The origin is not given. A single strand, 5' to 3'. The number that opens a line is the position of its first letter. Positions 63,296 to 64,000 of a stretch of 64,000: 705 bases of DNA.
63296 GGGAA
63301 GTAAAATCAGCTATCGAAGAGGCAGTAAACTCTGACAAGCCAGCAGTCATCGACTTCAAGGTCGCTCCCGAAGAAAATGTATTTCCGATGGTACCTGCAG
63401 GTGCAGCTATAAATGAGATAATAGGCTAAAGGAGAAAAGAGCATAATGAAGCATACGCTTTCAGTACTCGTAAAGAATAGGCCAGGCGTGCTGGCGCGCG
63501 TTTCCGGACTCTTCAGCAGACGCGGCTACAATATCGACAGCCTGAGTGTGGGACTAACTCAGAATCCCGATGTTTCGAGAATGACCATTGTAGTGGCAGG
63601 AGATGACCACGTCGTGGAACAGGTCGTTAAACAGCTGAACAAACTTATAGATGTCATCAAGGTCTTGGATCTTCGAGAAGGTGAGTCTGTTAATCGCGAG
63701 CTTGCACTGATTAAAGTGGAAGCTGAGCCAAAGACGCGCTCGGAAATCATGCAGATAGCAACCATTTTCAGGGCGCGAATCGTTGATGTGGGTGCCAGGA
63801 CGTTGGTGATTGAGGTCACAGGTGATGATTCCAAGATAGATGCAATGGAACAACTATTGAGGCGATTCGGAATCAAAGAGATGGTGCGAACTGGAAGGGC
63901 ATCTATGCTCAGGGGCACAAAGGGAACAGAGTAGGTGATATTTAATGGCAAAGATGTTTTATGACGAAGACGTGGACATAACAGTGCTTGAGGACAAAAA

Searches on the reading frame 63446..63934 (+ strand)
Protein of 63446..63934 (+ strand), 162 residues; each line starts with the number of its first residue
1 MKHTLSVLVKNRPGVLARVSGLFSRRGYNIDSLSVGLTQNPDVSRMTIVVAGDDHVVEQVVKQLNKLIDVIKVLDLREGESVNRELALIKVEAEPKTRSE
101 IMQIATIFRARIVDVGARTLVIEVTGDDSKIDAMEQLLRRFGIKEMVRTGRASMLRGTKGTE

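Call 85: find_encoding_contigs(protein=window:63446-63934:+, flank=10000, max_places=8)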
Protein window:63446-63934:+ (162 aa): 11 contigs read that carry it; 8 places shown.
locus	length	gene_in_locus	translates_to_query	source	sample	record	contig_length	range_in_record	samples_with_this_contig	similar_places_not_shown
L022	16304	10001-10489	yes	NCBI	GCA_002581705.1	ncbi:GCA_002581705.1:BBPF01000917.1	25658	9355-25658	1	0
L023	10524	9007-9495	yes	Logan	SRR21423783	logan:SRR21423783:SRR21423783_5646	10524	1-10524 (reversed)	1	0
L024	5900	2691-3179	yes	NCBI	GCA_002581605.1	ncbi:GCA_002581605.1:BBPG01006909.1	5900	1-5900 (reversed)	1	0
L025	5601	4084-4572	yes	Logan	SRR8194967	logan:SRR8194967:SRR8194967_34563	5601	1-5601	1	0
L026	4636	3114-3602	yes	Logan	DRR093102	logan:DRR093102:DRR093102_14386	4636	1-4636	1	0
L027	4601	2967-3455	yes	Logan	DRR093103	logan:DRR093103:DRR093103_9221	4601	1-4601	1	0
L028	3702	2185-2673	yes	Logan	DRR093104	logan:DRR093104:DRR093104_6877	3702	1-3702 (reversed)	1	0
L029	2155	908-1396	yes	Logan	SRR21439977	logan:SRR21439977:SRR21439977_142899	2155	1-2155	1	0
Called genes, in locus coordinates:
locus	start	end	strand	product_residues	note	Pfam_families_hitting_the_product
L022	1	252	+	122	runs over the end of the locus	-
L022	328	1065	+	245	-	PF06745:ATPase, PF23442:DUF7125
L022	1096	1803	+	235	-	PF06560:GPI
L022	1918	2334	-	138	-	PF01850:PIN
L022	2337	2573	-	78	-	PF04014:MazE_antitoxin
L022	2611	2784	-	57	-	-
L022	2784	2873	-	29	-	-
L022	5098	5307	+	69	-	PF03030:H_PPase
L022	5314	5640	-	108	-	PF04297:UPF0122 (faint)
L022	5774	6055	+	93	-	-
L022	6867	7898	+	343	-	PF00682:HMGL-like, PF22617:HCS_D2, PF08502:LeuA_dimer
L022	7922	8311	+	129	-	-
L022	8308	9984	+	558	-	PF02776:TPP_enzyme_N, PF00205:TPP_enzyme_M, PF02775:TPP_enzyme_C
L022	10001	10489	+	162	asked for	PF01842:ACT, PF22629:ACT_AHAS_ss, PF13710:ACT_5, PF10369:ALS_ss_C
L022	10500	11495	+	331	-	PF02826:2-Hacid_dh_C (weak), PF03446:NAD_binding_2 (weak), PF07991:KARI_N, PF01450:KARI_C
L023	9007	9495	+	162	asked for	PF01842:ACT, PF22629:ACT_AHAS_ss, PF13710:ACT_5, PF10369:ALS_ss_C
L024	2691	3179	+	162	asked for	PF01842:ACT, PF22629:ACT_AHAS_ss, PF13710:ACT_5, PF10369:ALS_ss_C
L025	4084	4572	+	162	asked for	PF01842:ACT, PF22629:ACT_AHAS_ss, PF13710:ACT_5, PF10369:ALS_ss_C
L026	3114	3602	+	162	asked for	PF01842:ACT, PF22629:ACT_AHAS_ss, PF13710:ACT_5, PF10369:ALS_ss_C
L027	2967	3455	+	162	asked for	PF01842:ACT, PF22629:ACT_AHAS_ss, PF13710:ACT_5, PF10369:ALS_ss_C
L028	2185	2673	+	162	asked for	PF01842:ACT, PF22629:ACT_AHAS_ss, PF13710:ACT_5, PF10369:ALS_ss_C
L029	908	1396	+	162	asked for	PF01842:ACT, PF22629:ACT_AHAS_ss, PF13710:ACT_5, PF10369:ALS_ss_C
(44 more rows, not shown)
